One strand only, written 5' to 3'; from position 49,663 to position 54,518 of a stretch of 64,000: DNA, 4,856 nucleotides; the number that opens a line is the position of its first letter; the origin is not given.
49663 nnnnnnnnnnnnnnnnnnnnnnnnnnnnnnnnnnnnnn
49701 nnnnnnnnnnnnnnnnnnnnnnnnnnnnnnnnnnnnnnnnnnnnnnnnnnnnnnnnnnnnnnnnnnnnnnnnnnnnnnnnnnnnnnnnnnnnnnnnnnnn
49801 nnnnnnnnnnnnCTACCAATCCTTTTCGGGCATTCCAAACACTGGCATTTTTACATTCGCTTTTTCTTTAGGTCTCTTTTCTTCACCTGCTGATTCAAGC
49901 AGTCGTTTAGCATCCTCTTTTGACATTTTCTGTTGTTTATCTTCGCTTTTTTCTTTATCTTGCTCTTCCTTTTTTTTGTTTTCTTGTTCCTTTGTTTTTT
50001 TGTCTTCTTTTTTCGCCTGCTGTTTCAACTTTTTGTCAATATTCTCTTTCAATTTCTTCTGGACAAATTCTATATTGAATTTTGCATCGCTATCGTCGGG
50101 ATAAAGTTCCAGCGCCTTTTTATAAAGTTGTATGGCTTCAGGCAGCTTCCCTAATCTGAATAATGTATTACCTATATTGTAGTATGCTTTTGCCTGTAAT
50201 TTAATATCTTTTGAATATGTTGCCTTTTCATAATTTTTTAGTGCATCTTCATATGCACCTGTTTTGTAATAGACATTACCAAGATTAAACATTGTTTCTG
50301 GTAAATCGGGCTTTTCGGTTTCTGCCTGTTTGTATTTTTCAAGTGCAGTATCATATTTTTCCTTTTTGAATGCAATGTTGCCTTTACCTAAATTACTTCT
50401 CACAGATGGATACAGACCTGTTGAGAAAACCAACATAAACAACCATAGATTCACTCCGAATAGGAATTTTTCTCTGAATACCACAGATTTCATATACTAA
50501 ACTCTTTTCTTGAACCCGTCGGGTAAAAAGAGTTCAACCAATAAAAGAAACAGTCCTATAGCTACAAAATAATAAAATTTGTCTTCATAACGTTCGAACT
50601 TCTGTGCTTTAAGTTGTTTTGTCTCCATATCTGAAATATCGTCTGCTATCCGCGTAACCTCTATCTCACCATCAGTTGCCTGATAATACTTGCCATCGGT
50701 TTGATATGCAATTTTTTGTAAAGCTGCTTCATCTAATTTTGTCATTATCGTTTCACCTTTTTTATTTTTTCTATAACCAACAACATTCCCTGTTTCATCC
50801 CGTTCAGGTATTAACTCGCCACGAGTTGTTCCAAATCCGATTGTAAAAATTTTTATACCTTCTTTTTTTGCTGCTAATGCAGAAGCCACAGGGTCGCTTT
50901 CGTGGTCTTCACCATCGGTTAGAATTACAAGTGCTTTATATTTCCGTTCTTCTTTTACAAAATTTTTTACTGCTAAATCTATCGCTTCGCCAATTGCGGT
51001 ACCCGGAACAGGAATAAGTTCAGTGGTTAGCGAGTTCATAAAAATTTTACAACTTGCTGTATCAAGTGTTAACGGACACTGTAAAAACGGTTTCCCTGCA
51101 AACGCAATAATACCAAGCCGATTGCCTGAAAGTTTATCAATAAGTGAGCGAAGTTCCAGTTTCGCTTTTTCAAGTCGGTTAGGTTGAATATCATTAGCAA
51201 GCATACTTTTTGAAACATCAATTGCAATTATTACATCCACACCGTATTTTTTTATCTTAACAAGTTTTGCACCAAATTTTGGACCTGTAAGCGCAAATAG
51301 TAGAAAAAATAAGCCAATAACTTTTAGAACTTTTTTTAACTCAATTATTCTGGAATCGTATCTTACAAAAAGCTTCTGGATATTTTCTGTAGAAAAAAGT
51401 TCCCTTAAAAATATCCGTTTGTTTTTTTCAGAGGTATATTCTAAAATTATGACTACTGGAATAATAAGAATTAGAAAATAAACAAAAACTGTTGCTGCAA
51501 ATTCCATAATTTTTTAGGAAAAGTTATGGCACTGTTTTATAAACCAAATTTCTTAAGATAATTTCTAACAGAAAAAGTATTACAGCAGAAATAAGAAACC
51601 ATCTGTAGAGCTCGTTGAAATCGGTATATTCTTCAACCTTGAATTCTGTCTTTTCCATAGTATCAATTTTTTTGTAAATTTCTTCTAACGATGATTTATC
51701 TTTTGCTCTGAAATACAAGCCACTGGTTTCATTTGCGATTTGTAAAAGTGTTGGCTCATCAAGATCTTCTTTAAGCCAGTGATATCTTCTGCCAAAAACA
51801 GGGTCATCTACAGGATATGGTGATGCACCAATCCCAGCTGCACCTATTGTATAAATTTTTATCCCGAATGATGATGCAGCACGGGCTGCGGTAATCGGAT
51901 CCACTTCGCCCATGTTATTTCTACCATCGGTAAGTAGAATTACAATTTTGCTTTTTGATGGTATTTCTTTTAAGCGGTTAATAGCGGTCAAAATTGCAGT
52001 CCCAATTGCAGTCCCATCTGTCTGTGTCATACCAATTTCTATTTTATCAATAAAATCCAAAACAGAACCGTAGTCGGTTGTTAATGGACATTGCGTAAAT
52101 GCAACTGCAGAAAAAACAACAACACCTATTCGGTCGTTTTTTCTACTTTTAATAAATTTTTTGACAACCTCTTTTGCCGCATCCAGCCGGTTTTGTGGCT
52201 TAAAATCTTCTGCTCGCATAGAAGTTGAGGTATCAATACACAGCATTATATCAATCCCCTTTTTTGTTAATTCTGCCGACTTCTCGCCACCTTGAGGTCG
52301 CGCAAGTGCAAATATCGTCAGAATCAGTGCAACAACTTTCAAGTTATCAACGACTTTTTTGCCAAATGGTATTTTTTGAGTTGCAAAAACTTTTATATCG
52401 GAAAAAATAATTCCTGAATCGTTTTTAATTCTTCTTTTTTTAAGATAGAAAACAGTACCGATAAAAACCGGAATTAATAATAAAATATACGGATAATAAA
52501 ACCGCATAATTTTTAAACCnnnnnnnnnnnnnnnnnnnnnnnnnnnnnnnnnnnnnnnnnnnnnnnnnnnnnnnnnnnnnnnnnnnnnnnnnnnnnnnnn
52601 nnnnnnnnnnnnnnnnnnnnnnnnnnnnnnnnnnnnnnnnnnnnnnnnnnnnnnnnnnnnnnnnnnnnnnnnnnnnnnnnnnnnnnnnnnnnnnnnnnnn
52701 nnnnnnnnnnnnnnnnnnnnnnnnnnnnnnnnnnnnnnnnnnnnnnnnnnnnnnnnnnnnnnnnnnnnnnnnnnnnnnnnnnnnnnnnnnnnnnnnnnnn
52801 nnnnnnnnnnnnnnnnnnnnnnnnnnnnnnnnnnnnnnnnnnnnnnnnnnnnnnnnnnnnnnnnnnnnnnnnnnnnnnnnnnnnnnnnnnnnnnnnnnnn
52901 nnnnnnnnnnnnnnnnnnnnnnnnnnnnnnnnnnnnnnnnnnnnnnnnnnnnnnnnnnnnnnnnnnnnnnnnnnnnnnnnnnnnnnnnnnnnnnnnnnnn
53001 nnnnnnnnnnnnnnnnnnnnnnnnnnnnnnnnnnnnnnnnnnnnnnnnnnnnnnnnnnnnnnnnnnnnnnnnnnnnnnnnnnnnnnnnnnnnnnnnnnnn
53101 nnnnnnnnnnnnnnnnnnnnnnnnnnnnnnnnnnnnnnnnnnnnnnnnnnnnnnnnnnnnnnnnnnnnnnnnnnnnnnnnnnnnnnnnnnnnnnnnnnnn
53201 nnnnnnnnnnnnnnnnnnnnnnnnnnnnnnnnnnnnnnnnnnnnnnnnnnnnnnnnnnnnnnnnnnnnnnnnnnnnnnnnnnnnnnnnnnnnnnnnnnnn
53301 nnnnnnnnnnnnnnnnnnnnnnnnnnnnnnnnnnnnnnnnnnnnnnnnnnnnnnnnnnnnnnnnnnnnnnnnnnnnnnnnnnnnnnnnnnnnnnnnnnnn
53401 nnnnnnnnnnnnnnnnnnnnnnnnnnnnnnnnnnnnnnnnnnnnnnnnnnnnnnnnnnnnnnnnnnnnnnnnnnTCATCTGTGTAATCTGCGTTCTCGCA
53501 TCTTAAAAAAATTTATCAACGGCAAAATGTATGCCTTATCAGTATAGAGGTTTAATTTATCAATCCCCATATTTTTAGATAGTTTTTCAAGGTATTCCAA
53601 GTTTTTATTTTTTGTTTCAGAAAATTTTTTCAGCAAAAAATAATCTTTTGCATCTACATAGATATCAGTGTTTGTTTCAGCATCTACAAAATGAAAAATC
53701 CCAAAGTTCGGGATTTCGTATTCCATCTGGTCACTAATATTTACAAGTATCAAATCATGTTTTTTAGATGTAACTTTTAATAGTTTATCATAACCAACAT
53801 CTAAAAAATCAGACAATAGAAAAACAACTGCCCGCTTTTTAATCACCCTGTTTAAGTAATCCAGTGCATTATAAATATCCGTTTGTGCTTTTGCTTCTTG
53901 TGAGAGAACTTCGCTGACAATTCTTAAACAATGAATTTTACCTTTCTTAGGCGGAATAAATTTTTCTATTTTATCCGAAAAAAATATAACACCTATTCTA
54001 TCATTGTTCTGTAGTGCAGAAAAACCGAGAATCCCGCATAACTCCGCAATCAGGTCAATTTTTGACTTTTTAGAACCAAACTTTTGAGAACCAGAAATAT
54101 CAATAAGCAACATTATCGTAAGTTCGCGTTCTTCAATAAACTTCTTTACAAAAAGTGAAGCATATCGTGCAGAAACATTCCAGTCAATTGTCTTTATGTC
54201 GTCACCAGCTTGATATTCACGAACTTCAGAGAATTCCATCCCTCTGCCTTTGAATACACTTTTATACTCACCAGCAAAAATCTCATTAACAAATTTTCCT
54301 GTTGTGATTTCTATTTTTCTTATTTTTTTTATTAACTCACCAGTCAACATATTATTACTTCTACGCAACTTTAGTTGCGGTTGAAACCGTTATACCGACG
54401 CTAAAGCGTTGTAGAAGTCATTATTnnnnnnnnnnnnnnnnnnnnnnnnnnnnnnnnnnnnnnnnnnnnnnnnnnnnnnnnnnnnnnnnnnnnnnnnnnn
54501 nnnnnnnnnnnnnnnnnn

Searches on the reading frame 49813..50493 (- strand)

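Call 88: search_protein_families(library=pfam, max_evalue=0.00001, proteins=[window:49813-50493:-])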
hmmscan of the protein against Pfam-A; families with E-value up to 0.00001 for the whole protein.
window:49813-50493:- (226 aa): 13 families
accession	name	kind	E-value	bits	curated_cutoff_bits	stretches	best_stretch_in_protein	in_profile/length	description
PF00515.34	TPR_1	-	5.8e-25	86.5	27.8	2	101-134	1-34/34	Tetratricopeptide repeat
PF07719.23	TPR_2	-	1.8e-22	78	27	2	101-134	1-34/34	Tetratricopeptide repeat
PF13414.12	TPR_11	-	2.3e-21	75.6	26.8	2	38-79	1-42/42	TPR repeat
PF13432.12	TPR_16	-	4.9e-20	72.1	32.7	2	70-134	2-64/65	Tetratricopeptide repeat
PF13424.12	TPR_12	-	2.7e-16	60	30.1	2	47-91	26-71/77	Tetratricopeptide repeat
PF13181.12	TPR_8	-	6.1e-15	54.5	25.7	1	101-134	1-34/34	Tetratricopeptide repeat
PF14559.12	TPR_19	-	2.2e-12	47.6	25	1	42-86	2-46/68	Tetratricopeptide repeat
PF13176.12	TPR_7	-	6.6e-12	45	27.9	0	103-137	1-35/36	Tetratricopeptide repeat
PF13374.12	TPR_10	-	2.6e-11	43.6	27.5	0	101-131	2-32/42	Tetratricopeptide repeat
PF13431.12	TPR_17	-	1.1e-10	41.3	24.4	0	101-122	13-34/34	Tetratricopeptide repeat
PF13428.12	TPR_14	-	6.2e-10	39.2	23.5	0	102-138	2-38/44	Tetratricopeptide repeat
PF13174.12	TPR_6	-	3.9e-08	33.9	26.3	0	103-133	2-32/33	Tetratricopeptide repeat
PF24575.1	TPR_Slam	-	6.6e-07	30.2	35.2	0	35-85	51-101/104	Surface lipoprotein assembly modifier, N-terminal TPR repeats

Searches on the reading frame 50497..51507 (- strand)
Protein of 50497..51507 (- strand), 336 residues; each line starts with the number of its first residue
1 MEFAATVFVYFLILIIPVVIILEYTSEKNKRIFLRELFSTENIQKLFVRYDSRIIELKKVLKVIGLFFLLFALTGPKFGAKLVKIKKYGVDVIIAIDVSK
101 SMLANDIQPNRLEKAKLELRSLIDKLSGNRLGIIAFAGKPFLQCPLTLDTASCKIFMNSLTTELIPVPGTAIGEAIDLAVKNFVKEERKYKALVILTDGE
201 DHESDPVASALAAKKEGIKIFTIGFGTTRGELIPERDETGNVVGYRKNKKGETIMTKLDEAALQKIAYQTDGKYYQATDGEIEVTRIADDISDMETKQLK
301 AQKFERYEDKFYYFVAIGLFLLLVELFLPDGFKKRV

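Call 88: search_protein_families(library=pfam, max_evalue=0.00001, proteins=[window:50497-51507:-])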
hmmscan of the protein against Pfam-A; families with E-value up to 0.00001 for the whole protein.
window:50497-51507:- (336 aa): 2 families
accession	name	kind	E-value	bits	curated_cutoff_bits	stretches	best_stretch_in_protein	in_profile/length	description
PF00092.34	VWA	-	1.7e-18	67.9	23.8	1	91-281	1-166/174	von Willebrand factor type A domain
PF13519.12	VWA_2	-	2.7e-16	60.6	27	1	92-200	1-107/107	von Willebrand factor type A domain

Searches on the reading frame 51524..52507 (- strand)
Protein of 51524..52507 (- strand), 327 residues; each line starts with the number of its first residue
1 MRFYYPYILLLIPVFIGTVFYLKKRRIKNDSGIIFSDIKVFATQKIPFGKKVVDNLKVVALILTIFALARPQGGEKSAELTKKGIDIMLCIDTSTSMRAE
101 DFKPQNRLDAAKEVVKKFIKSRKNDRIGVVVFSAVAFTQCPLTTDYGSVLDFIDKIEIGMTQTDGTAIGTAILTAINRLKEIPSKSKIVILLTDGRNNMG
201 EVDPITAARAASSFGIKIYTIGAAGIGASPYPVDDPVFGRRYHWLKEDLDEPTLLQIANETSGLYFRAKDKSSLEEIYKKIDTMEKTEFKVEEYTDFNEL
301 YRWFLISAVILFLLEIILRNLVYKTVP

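Call 17: search_protein_families(library=pfam, proteins=[window:51524-52507:-])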
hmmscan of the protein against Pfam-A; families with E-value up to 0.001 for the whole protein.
window:51524-52507:- (327 aa): 4 families
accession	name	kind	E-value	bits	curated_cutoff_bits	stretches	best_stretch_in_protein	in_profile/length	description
PF00092.34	VWA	-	1.8e-28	100.4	23.8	1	86-279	1-173/174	von Willebrand factor type A domain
PF13519.12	VWA_2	-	2.7e-24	86.3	27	1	87-195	1-106/107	von Willebrand factor type A domain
PF06707.17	DUF1194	-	5.5e-06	26.2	27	1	87-218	6-149/206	Protein of unknown function (DUF1194)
PF01882.25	DUF58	-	4.5e-05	23.2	23.4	1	85-195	36-143/216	Protein of unknown function DUF58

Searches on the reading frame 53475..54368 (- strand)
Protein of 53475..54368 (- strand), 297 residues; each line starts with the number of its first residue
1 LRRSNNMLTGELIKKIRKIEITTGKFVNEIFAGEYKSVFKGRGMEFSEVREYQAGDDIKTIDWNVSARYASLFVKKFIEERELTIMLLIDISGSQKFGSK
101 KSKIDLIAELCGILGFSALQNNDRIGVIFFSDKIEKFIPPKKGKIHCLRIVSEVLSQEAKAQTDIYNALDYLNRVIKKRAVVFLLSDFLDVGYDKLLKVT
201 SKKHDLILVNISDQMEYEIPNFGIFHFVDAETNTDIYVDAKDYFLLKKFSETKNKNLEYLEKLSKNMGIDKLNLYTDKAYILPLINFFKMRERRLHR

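Call 88: search_protein_families(library=pfam, max_evalue=0.00001, proteins=[window:53475-54368:-])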
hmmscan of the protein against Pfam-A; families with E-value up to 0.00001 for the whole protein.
window:53475-54368:- (297 aa): 2 families
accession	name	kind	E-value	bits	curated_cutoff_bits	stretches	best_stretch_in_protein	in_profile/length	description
PF01882.25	DUF58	-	2.9e-66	223.2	23.4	1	48-255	1-212/216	Protein of unknown function DUF58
PF13519.12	VWA_2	-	9.4e-15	55.6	27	1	85-188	1-106/107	von Willebrand factor type A domain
